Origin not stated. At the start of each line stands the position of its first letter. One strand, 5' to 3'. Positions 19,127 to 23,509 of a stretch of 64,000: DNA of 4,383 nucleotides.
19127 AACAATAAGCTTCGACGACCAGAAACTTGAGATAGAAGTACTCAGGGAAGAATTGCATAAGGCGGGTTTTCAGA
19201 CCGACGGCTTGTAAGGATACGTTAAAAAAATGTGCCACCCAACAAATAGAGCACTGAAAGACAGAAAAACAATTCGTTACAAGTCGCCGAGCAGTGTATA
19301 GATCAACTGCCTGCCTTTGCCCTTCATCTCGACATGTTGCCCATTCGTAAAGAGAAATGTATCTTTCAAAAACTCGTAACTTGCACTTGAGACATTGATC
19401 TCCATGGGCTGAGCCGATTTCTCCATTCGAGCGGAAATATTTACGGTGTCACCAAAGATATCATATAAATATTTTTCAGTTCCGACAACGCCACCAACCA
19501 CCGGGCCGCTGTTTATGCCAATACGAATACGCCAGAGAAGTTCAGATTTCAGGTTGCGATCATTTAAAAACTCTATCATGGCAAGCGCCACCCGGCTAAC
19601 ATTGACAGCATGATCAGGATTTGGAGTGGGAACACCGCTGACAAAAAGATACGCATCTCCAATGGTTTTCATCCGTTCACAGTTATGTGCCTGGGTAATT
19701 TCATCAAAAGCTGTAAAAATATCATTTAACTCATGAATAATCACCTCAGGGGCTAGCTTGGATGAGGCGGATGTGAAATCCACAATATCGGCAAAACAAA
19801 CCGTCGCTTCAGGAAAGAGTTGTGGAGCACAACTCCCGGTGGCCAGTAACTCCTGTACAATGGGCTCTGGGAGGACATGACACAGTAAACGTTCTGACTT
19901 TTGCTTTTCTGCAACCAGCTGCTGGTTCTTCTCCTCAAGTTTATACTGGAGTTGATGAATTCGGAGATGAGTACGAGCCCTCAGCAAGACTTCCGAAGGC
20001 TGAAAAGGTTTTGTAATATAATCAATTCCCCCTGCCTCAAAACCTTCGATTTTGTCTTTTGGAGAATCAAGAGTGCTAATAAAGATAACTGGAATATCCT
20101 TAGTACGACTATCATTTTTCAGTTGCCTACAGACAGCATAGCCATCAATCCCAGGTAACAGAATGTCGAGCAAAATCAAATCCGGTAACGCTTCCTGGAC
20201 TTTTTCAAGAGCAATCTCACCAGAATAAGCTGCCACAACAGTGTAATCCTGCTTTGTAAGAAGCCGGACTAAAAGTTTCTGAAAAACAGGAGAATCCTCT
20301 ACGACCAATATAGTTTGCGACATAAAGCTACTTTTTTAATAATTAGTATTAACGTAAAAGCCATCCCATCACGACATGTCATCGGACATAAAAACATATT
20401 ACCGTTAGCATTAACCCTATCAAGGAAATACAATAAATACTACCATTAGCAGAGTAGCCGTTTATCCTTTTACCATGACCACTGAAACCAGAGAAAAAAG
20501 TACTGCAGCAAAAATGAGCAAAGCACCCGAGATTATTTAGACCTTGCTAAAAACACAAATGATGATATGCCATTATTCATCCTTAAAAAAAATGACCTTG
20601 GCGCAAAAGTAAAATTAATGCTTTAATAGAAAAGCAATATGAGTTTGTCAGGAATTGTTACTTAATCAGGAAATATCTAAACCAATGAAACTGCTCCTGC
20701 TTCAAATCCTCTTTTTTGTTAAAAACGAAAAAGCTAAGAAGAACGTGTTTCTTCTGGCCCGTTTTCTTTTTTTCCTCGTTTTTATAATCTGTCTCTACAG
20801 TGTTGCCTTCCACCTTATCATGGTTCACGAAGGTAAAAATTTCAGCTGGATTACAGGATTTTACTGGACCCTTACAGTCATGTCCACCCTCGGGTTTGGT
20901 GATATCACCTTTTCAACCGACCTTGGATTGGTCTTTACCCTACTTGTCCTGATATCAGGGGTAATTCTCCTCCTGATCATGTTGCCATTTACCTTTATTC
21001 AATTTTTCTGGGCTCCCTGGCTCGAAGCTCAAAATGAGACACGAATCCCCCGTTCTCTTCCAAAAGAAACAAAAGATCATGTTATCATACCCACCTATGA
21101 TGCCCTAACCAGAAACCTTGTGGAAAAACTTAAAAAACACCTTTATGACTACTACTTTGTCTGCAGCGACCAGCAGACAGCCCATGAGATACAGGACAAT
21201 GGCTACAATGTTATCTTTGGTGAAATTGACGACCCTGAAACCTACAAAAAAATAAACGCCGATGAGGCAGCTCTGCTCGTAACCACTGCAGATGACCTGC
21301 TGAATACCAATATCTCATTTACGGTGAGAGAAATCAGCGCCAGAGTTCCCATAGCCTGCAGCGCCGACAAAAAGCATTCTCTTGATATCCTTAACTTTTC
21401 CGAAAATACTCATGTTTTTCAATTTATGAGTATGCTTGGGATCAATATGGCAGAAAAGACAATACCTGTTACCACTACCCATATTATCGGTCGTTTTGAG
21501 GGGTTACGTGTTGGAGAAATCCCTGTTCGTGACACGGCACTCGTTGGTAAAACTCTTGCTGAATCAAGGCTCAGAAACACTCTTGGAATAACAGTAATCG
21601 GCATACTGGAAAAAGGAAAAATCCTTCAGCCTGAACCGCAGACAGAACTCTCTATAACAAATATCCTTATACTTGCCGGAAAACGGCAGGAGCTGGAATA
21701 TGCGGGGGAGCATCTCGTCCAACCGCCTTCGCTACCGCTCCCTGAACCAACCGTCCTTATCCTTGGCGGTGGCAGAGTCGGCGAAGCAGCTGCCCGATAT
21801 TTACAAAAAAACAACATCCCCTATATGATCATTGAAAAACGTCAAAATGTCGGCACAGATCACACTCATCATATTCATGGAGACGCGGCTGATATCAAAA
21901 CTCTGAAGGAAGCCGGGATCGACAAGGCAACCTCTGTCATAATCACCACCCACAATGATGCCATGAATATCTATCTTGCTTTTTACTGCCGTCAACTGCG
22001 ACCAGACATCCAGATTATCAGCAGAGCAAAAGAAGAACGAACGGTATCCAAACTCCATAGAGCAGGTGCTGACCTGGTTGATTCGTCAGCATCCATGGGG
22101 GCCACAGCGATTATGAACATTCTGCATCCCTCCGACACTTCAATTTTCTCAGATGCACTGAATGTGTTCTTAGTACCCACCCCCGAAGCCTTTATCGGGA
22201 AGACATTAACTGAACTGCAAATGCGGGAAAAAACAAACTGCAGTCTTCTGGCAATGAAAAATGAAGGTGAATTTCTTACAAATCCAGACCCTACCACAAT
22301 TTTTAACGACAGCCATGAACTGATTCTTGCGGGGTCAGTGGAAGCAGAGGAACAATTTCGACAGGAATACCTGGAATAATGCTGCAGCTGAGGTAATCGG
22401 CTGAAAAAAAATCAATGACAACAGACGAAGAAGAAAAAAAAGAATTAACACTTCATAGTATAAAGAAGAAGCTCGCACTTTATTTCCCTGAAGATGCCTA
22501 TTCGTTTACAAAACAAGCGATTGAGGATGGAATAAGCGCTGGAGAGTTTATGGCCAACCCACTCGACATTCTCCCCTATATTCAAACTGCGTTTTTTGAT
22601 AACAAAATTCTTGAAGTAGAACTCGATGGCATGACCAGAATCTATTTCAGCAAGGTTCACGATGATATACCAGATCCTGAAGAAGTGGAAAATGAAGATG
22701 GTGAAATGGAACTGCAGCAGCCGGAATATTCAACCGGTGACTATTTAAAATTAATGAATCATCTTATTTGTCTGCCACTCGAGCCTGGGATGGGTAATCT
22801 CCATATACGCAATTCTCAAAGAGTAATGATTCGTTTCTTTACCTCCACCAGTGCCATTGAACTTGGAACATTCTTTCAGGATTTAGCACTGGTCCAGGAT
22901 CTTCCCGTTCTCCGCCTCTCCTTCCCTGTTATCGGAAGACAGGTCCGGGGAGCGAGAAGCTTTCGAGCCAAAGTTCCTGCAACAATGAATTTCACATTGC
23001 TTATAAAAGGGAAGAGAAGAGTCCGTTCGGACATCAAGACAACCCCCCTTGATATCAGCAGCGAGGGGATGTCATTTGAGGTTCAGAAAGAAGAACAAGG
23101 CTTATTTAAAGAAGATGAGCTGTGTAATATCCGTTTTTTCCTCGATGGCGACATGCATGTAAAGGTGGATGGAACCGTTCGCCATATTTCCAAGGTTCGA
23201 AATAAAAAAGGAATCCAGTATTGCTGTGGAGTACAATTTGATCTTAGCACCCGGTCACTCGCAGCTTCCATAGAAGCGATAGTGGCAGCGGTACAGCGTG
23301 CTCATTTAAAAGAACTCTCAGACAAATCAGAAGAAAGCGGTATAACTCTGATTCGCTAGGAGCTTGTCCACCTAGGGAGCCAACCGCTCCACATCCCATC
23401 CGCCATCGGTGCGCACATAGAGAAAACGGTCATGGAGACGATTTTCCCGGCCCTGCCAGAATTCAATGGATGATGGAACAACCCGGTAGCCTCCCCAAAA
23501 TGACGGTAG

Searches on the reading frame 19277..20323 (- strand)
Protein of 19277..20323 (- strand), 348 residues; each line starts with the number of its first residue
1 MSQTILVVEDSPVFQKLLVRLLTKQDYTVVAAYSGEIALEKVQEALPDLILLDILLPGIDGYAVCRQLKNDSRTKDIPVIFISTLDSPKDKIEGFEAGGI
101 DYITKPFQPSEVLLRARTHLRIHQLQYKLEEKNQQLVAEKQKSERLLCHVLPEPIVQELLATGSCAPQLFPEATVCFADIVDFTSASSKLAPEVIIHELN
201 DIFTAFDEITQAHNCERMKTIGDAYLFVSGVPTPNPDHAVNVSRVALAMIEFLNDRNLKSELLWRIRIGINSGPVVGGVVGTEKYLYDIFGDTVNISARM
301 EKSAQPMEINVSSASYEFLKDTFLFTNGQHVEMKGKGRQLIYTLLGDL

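Call 36: search_protein_families(library=pfam, proteins=[window:19277-20323:-], max_evalue=0.001)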
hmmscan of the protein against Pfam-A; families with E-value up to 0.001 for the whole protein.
window:19277-20323:- (348 aa): 2 families
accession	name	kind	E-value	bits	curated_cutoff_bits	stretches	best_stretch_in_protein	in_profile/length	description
PF00211.25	Guanylate_cyc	-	2.9e-52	177.4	21.9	1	168-345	4-182/183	Adenylate and Guanylate cyclase catalytic domain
PF00072.30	Response_reg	-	2.4e-28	98.9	30.2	1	5-114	1-108/111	Response regulator receiver domain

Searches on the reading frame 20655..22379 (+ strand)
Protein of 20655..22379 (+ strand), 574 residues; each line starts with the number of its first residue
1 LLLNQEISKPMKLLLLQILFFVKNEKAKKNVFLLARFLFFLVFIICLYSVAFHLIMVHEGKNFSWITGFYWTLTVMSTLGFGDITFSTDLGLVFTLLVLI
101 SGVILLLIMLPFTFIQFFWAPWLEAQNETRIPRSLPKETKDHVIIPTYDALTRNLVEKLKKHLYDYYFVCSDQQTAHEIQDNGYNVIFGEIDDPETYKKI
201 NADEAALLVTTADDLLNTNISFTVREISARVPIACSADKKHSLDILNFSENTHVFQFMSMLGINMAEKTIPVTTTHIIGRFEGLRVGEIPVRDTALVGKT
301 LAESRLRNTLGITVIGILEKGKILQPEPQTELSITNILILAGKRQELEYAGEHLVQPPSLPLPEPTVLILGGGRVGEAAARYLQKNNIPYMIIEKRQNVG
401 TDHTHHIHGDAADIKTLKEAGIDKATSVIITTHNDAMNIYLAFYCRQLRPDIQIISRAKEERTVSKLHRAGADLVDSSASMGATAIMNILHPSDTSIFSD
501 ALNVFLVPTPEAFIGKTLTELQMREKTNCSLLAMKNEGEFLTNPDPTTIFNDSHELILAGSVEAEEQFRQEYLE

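Call 36: search_protein_families(library=pfam, proteins=[window:20655-22379:+], max_evalue=0.001)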
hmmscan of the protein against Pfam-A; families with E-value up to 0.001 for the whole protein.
window:20655-22379:+ (574 aa): 4 families
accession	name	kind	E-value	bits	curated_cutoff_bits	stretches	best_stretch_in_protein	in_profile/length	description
PF02254.24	TrkA_N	-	2.7e-38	131.3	23.8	2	367-475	1-113/116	TrkA-N domain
PF02080.26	TrkA_C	-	8.7e-22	77.3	27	2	505-570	4-68/71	TrkA-C domain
PF07885.22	Ion_trans_2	-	1.6e-08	34.7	22.5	1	41-110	3-70/79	Ion channel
PF13241.12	NAD_binding_7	-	0.00092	20.2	22.1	0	366-449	9-86/104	Putative NAD(P)-binding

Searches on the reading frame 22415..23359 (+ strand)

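Call 36: search_protein_families(library=pfam, proteins=[window:22415-23359:+], max_evalue=0.001)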
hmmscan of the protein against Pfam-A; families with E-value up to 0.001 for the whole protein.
window:22415-23359:+ (314 aa): 1 family
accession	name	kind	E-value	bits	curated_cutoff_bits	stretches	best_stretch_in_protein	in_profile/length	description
PF07238.19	PilZ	-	1.5e-07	32.1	22.5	1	181-289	4-99/102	PilZ domain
